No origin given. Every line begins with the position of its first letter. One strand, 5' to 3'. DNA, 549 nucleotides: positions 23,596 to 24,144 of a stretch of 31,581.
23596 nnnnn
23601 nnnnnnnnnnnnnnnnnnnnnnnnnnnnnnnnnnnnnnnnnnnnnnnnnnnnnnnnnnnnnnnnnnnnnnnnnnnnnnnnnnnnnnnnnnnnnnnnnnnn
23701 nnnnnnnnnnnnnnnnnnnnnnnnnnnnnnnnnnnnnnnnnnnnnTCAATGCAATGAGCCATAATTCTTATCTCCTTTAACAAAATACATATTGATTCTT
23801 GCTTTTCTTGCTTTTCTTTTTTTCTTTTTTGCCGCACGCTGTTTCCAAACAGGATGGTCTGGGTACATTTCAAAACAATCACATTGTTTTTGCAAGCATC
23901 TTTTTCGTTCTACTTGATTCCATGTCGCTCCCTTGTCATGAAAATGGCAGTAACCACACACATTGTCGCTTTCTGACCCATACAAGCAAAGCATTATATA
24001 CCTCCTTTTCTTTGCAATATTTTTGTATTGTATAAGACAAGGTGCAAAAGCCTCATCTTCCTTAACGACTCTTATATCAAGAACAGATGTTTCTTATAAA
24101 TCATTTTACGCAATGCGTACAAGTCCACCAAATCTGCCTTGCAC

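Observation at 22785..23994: DUF932/TIGR03299-like protein paired with a basic zinc-ribbon protein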

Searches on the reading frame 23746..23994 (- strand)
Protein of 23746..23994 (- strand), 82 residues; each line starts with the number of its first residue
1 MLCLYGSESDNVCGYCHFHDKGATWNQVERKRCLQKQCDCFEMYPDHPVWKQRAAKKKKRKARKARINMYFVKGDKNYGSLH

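Call 6: search_protein_families(library=pfam, proteins=[window:23746-23994:-], max_evalue=0.01)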
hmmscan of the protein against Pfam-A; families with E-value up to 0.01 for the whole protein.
window:23746-23994:- (82 aa): 0 families

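Call 7: search_protein_families(library=ncbifam, proteins=[window:23746-23994:-], max_evalue=0.01)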
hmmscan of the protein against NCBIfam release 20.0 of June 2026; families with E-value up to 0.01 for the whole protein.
window:23746-23994:- (82 aa): 0 families

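Call 11: search_protein_families(library=phrogs, proteins=[window:23746-23994:-], max_evalue=0.01)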
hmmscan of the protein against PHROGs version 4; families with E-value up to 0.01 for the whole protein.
window:23746-23994:- (82 aa): 0 families

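Call 15: find_homologous_proteins(query=window:23746-23994:-, max_evalue=0.01)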
Query window:23746-23994:- (82 aa): 2 proteins with E <= 0.01 among 2 candidates.
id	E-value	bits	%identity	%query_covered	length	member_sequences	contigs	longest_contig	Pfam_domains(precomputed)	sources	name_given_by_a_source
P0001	2.2e-48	180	93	100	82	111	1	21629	-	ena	-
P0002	7.3e-44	165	91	94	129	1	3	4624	-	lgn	-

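Call 25: find_related_loci(query=A2, collection=viral_contigs, flank=2500)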
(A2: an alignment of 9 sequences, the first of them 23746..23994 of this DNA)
Query A2 (82 aa) in viral_contigs; peptide patterns used: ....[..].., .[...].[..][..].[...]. (x = any residue, [..] = any of these).
67 stretches matched a pattern; 25 encode a relative of the query (tblastn E <= 1e-3); 25 distinct loci.
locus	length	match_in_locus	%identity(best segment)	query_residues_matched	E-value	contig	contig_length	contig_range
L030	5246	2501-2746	96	1-82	9e-53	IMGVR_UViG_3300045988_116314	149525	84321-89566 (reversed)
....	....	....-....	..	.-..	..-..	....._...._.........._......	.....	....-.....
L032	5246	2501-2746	96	1-82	5e-53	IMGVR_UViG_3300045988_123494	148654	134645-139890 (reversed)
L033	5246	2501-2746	96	1-82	9e-53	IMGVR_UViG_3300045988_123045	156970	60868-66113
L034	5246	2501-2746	96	1-82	9e-53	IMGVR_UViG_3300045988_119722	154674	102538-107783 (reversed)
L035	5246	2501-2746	96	1-82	9e-53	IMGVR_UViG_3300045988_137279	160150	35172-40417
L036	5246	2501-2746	96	1-82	1e-52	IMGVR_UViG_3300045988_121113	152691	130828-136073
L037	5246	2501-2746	96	1-82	2e-52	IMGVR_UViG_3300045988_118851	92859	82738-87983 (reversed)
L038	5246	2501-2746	96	1-82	2e-52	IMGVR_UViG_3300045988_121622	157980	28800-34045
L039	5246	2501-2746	94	1-82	2e-41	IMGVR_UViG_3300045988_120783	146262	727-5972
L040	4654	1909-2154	93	1-82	3e-41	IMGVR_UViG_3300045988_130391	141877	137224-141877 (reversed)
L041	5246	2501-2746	94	1-82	2e-41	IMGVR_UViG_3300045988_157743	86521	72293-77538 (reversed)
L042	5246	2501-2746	93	1-82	3e-41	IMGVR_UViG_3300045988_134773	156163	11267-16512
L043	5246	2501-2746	93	1-82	8e-41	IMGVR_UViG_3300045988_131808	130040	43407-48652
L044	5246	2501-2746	96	1-82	1e-52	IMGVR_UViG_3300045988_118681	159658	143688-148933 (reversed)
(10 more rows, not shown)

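Call 26: search_protein_representatives(protein=window:23746-23994:-)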
Query: 82 residues. Proteins with E-value up to 0.001 (for the whole library): 151; up to 1e-10: 10; up to 1e-30: 0. The best 150 are listed.
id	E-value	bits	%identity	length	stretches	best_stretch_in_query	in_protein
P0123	1.8e-15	73.1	52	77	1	1-71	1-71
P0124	2.9e-15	72.4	53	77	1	2-70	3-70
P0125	2.0e-14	69.8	50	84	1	3-73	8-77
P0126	4.8e-14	68.6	49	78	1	4-66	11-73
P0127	2.2e-13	66.4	49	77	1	1-68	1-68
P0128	2.3e-13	66.4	47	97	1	4-77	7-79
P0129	9.9e-13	64.3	45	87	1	4-77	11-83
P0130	3.7e-11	59.3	46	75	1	4-68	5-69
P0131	3.9e-11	59.3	42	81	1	3-74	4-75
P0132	4.3e-11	59.1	42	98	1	4-71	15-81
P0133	1.1e-10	57.8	46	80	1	3-71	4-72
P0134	2.4e-10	56.7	49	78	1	4-66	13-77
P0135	2.9e-10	56.5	43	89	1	3-72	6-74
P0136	5.9e-10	55.5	42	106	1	3-68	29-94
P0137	7.2e-10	55.2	42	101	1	3-70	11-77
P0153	1.6e-08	50.9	34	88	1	5-71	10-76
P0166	1.2e-07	48.1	38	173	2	12-79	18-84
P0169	1.5e-07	47.8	42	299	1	11-67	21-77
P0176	3.6e-07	46.6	34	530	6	5-48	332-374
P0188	1.8e-06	44.4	33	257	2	11-67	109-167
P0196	5.5e-06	42.8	37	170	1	8-79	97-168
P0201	1.0e-05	42.0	39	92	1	3-63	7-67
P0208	1.6e-05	41.3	42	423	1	3-66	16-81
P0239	1.2e-04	38.5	41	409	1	11-68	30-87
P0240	1.4e-04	38.4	36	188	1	12-66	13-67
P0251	2.7e-04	37.4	41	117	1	7-65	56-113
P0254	3.4e-04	37.1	35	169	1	3-65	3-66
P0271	8.4e-04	35.8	37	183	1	9-78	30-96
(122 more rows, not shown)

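Call 33: search_protein_families(library=pfam, alignment_id=A3, max_evalue=1)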
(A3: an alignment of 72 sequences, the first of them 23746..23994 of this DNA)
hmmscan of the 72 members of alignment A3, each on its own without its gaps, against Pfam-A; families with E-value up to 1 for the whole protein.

A. member 1, window:23746-23994:- (82 aa): 0 families

B. families by the number of members that match (of 72 scanned): 49 families (the first 25 are shown)
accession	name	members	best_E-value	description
PF10403.14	BHD_1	2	0.0063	Rad4 beta-hairpin domain 1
PF02498.22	Bro-N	1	1e-06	BRO family, N-terminal domain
PF14120.11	YhzD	1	0.01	YhzD-like protein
PF25577.1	TPR_TAF2_C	1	0.011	TAF2-like, TPR repeats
PF11690.13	DUF3287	1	0.012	Protein of unknown function (DUF3287)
PF08188.16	Protamine_3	1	0.012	Spermatozal protamine family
PF17234.7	MPM1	1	0.015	Mitochondrial peculiar membrane protein 1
PF03691.19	UPF0167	1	0.015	Uncharacterised protein family (UPF0167)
PF14871.12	GHL6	1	0.025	Hypothetical glycosyl hydrolase 6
PF20435.3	ASY3-like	1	0.027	Meiosis-specific protein ASY3-like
PF05814.16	Ac76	1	0.028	Orf76 (Ac76)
PF05637.18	Glyco_transf_34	1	0.03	galactosyl transferase GMA12/MNN10 family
PF20525.3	DUF6740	1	0.03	Family of unknown function (DUF6740)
PF14901.11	Jiv90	1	0.031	Cleavage inducing molecular chaperone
PF04325.18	DUF465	1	0.032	Protein of unknown function (DUF465)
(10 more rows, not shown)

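Call 34: search_solved_structures(query=A3, max_evalue=10, show_alignments=2)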
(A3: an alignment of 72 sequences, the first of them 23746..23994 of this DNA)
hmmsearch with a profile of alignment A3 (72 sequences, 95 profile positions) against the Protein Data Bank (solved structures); distinct sequences matched with E-value up to 10: 2.
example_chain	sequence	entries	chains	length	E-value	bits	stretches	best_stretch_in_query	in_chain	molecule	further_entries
7w0n_D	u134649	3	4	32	0.33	14.3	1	28-47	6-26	Apelin receptor early endogenous ligand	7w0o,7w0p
3jrr_A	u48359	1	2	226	8.3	9.8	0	35-86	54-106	Inositol 1,4,5-trisphosphate receptor type 3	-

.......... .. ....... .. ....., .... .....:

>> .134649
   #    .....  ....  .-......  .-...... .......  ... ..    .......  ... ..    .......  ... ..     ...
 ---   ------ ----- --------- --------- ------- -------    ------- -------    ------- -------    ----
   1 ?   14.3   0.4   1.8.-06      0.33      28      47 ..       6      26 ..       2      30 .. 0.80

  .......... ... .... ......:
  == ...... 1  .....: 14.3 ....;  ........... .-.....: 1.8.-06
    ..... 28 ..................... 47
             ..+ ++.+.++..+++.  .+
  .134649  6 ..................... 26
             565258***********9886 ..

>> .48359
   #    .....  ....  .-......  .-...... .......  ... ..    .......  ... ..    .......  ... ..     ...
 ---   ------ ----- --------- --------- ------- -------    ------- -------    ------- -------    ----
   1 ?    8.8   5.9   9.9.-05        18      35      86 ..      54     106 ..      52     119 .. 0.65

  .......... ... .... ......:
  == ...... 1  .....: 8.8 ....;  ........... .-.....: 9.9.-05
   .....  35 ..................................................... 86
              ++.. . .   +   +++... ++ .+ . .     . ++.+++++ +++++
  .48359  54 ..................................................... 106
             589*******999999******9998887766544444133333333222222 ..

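Call 36: find_homologous_proteins(query=A3, max_evalue=0.001)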
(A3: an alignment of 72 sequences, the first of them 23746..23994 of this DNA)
Query A3 (72 sequences) (82 aa, profile of the alignment): 14 proteins with E <= 0.001 among 1097 candidates.
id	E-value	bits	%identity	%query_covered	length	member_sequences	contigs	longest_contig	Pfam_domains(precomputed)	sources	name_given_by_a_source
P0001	1.8e-24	103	93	100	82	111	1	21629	-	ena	-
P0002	1.0e-22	98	91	94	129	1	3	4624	-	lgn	-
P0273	1.3e-22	97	37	87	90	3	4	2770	-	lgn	-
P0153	1.4e-22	97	35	91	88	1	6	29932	-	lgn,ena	-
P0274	3.8e-22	96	34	85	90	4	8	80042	-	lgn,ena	-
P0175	4.7e-22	96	35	57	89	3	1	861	-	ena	-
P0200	2.4e-21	93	34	73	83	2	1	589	-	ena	-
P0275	3.4e-21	93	41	66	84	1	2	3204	-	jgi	jgi:hypothetical protein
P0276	1.0e-20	91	38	83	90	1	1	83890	-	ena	-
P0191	5.7e-20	89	34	87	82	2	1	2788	-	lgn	-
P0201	1.2e-19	88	41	71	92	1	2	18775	-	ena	-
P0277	1.3e-19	88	33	62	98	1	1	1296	-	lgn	-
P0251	4.6e-18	83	42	59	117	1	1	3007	-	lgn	-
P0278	5.6e-16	76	30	87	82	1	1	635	-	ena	-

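Call 37: find_encoding_contigs(protein=P0274, flank=4000, max_places=4)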
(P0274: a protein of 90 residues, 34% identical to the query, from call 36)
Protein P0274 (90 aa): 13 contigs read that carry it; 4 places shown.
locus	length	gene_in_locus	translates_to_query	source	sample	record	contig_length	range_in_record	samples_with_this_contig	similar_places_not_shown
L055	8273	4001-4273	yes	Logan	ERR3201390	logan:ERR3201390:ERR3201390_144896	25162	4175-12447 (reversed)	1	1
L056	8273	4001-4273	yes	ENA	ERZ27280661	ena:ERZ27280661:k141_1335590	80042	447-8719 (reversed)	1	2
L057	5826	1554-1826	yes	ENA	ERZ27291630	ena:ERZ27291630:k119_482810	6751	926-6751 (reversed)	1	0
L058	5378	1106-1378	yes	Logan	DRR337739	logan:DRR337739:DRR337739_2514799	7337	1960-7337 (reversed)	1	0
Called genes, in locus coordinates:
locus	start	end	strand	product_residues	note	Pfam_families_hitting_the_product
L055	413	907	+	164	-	-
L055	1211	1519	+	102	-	-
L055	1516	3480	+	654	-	PF00476:DNA_pol_A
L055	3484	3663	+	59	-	-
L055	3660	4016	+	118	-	-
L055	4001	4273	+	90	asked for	-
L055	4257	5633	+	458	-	PF00176:SNF2-rel_dom, PF00270:DEAD (weak), PF04851:ResIII (weak), PF00271:Helicase_C (weak)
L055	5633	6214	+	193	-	PF22083:I-HmuI_NUMOD-like (weak)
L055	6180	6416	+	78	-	-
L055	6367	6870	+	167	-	-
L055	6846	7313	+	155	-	-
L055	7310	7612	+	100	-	PF19905:DUF6378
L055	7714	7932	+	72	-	-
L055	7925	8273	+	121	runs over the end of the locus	-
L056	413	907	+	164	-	-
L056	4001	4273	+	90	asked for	-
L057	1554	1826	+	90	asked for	-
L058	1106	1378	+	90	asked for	-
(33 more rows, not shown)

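Call 38: find_encoding_contigs(protein=P0276, flank=4000, max_places=3)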
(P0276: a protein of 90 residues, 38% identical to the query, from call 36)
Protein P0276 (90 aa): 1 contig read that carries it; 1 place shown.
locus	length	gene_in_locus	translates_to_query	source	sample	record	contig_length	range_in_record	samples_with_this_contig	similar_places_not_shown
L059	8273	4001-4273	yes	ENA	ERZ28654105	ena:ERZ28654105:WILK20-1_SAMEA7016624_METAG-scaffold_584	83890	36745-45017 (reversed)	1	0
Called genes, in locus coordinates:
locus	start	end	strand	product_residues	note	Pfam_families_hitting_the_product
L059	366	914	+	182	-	-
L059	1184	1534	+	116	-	-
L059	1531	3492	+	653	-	PF00476:DNA_pol_A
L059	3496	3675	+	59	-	-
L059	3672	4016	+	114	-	-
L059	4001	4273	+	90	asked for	-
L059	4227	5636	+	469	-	PF04851:ResIII, PF00176:SNF2-rel_dom, PF00270:DEAD, PF00271:Helicase_C (weak)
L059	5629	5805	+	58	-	-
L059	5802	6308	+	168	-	-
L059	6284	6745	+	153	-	-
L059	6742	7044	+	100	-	PF19905:DUF6378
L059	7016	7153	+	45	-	-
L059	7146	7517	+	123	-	-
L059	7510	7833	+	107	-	-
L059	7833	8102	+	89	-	-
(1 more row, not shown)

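Call 39: find_encoding_contigs(protein=P0153, flank=4000, max_places=4)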
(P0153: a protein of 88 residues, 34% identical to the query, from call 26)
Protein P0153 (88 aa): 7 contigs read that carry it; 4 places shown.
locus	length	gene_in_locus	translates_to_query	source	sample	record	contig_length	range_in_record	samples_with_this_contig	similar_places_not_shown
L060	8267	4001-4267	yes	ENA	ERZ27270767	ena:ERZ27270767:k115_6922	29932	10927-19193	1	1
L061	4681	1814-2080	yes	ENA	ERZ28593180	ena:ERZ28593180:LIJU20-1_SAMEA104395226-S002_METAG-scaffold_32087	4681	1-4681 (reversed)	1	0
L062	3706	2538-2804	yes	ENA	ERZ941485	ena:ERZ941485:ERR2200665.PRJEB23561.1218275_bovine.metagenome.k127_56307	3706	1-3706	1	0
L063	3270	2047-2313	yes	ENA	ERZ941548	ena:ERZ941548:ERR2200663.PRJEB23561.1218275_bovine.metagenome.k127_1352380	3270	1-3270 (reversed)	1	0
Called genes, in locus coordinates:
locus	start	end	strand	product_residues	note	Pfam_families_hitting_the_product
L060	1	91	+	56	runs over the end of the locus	-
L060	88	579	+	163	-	-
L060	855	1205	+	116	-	-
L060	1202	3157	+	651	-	PF00476:DNA_pol_A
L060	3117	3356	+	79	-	-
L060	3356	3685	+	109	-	-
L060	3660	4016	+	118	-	-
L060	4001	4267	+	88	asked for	-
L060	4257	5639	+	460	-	PF00176:SNF2-rel_dom, PF04851:ResIII, PF00271:Helicase_C (weak)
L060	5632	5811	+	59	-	-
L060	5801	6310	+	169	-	-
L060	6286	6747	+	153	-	-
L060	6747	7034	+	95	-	PF19905:DUF6378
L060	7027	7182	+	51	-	-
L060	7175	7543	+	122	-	-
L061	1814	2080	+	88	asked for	-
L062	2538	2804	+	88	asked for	-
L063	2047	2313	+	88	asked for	-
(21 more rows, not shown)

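Call 40: find_encoding_contigs(protein=P0201, flank=4000, max_places=3)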
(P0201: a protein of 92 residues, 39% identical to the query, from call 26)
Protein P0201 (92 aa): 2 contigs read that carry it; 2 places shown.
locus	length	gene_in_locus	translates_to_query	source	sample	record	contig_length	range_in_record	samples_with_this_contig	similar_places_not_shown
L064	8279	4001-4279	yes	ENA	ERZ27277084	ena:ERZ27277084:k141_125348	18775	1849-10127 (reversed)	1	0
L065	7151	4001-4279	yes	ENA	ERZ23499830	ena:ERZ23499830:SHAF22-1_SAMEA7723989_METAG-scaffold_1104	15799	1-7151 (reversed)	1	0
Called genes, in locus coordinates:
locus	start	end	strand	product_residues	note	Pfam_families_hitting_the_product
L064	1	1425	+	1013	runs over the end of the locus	PF05183:RdRP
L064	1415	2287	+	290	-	-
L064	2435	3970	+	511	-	-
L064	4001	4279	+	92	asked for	-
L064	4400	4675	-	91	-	PF20648:DUF6809 (weak)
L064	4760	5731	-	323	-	PF00145:DNA_methylase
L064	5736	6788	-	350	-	PF09519:RE_HindVP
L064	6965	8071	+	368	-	PF00145:DNA_methylase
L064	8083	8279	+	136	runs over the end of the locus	PF03852:Vsr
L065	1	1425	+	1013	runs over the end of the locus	PF05183:RdRP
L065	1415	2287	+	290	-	-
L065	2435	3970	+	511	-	-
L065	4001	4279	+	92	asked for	-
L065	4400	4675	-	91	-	PF20648:DUF6809 (weak)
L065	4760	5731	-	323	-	PF00145:DNA_methylase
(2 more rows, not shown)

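Call 41: find_encoding_contigs(protein=P0275, flank=4000, max_places=3)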
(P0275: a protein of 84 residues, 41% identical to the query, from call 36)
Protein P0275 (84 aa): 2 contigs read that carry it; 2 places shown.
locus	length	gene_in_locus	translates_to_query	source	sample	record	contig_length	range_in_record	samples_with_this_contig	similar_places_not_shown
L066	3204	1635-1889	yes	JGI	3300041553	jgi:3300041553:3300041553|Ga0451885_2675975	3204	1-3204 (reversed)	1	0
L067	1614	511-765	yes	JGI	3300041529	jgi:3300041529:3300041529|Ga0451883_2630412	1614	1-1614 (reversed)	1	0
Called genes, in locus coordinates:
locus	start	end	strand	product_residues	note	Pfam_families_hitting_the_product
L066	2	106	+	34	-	?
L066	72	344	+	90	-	PF14192:DUF4314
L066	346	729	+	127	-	-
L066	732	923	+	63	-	-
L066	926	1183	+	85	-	-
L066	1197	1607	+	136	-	-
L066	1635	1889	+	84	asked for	-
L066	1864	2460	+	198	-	-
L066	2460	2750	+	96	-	-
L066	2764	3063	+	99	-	-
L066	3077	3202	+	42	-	?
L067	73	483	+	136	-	-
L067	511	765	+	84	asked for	-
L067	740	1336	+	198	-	-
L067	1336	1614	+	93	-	?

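Call 42: find_encoding_contigs(protein=P0251, flank=4000, max_places=3)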
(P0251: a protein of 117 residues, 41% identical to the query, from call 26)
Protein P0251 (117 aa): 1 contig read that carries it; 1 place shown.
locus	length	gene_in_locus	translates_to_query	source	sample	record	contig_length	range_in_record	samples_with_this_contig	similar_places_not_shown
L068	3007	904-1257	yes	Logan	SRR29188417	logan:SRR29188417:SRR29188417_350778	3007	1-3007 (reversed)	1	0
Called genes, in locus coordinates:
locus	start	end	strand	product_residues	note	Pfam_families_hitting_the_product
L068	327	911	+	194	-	-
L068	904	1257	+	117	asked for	-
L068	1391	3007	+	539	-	?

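Call 50: search_protein_families(library=padloc, proteins=[window:23746-23994:-], max_evalue=0.01)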
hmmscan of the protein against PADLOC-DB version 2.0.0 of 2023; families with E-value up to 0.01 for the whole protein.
window:23746-23994:- (82 aa): 0 families

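Call 53: predict_structure(alignment_id=A3)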
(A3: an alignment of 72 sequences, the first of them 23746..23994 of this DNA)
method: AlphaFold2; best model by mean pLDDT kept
length: 82 residues; sequences in the alignment: 72
mean_pLDDT: 92.6   pTM: 0.71
mean pLDDT of the five models: 92.6, 92.3, 92.0, 91.2, 89.7
residues with pLDDT >= 90: 69; 70-90: 6; 50-70: 7; < 50: 0
segments of 3 or more residues with pLDDT < 50: none
pLDDT, mean of each block of 10 residues (from residue 1): 92 97 97 97 98 98 96 73 55
secondary structure, 60 per line:
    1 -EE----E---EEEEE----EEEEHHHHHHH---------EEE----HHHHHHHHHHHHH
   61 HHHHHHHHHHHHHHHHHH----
elements in order: E12-16 E21-24 H25-31 E41-43 H48-78

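Call 55: fold_search(model_id=the predicted structure, library=pdb)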
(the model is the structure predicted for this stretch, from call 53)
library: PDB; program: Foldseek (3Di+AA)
matches with E <= 10: 39; with E <= 0.001: 0
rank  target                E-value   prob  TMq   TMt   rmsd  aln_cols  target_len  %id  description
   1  8rxb_P                3.3e+00  0.09  0.30  0.20   5.3        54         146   18  Human UPF1 CH domain in complex with SMG6 peptide (released 2024-05-15)
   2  2n1a_MODEL_1_B        4.3e+00  0.12  0.30  0.42   2.6        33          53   15  Docked structure between SUMO1 and ZZ-domain from CBP (released 2016-05-04)
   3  8rxb_D                4.6e+00  0.08  0.30  0.20   5.3        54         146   20  Human UPF1 CH domain in complex with SMG6 peptide (released 2024-05-15)
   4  2rij                  4.6e+00  0.03  0.21  0.06   6.2        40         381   12  Crystal structure of a putative 2,3,4,5-tetrahydropyridine-2-carboxylate n-succinyltransferase (cj1605c, dapd) from camp (released 2007-10-23)
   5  6v8o_I                4.9e+00  0.04  0.22  0.08   4.2        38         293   24  RSC core (released 2020-01-15)
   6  2wjy                  5.6e+00  0.05  0.26  0.05   5.9        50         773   16  Crystal structure of the complex between human nonsense mediated decay factors UPF1 and UPF2 Orthorhombic form (released 2009-07-07)
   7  2mvw_MODEL_1_A        6.0e+00  0.09  0.26  0.39   2.4        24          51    8  Solution structure of the TRIM19 B-box1 (B1) of human promyelocytic leukemia (PML) (released 2014-11-12)
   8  7vsq_B                6.4e+00  0.09  0.25  0.24   1.8        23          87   17  Crystal strcuture of the tandem B-Box domains of CONSTANS (released 2022-03-02)
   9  8rxb_A                6.4e+00  0.06  0.30  0.20   5.3        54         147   18  Human UPF1 CH domain in complex with SMG6 peptide (released 2024-05-15)
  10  6imq_B                6.9e+00  0.08  0.29  0.43   2.9        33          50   15  Crystal structure of PML B1-box multimers (released 2019-07-31)
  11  2dq5_MODEL_1_A        6.9e+00  0.07  0.31  0.45   3.6        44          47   16  solution structure of the Mid1 B Box2 Chc(D/C)C2H2 Zinc-Binding Domain: insights into an evolutionary conserve (released 2007-04-03)
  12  8rxb_L                6.9e+00  0.06  0.31  0.20   5.3        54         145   20  Human UPF1 CH domain in complex with SMG6 peptide (released 2024-05-15)
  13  8gui_K                6.9e+00  0.05  0.22  0.25   5.9        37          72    5  Bre1-nucleosome complex (Model I) (released 2023-09-20)
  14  7b9v_t                7.4e+00  0.08  0.38  0.31  12.3        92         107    8  Yeast C complex spliceosome at 2.8 Angstrom resolution with Prp18/Slu7 bound (released 2021-03-10)
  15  7z36_B                7.4e+00  0.07  0.33  0.08   8.8        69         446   20  Crystal structure of the KAP1 tripartite motif in complex with the ZNF93 KRAB domain (released 2022-11-02)
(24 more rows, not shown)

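Call 58: fold_search(model_id=the predicted structure, library=viral)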
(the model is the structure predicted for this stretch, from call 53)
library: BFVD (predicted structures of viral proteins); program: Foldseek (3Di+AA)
matches with E <= 10: 69; with E <= 0.001: 0
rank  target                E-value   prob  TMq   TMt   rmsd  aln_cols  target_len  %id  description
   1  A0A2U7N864            9.2e-01  0.20  0.31  0.12  10.4        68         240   13  Uncharacterized protein [Pseudomonas phage PspYZU01]
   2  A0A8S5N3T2            1.1e+00  0.35  0.33  0.32   4.9        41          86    7  Uncharacterized protein [Siphoviridae sp. ctlSa24]
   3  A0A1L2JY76            1.5e+00  0.11  0.28  0.33   6.4        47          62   15  Uncharacterized protein [Aeribacillus phage AP45]
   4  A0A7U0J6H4            2.1e+00  0.08  0.25  0.33   7.6        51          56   24  Uncharacterized protein [Klebsiella phage vB_KpM_FBKp24]
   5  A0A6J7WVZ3            2.4e+00  0.16  0.35  0.47   3.9        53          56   11  Uncharacterized protein [uncultured Caudovirales phage]
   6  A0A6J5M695            2.4e+00  0.10  0.30  0.28   9.4        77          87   13  Uncharacterized protein [uncultured Caudovirales phage]
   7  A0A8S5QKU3            3.1e+00  0.12  0.30  0.49   4.8        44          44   14  Uncharacterized protein [Siphoviridae sp. ctezl47]
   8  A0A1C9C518            3.1e+00  0.06  0.28  0.16  11.7        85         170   10  Uncharacterized protein [Heterosigma akashiwo virus 01]
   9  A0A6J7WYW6            3.3e+00  0.12  0.30  0.43   3.4        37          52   14  Uncharacterized protein [uncultured Caudovirales phage]
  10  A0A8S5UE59            3.8e+00  0.08  0.27  0.42   5.5        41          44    7  Uncharacterized protein [Siphoviridae sp. ctdj515]
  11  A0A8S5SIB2            3.8e+00  0.06  0.22  0.43   4.4        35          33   20  Uncharacterized protein [Myoviridae sp. ct04y17]
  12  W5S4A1                3.8e+00  0.06  0.28  0.06  13.3        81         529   14  Uncharacterized protein [Pithovirus sibericum]
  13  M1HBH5                3.8e+00  0.05  0.25  0.11   7.2        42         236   19  (no name in the UniProt tables at hand)
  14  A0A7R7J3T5            4.0e+00  0.08  0.29  0.36   9.9        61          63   15  (no name in the UniProt tables at hand)
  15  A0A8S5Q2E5            4.3e+00  0.06  0.26  0.16   8.7        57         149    5  Ubiquitin-binding zinc finger protein [Siphoviridae sp. ctOCb13]
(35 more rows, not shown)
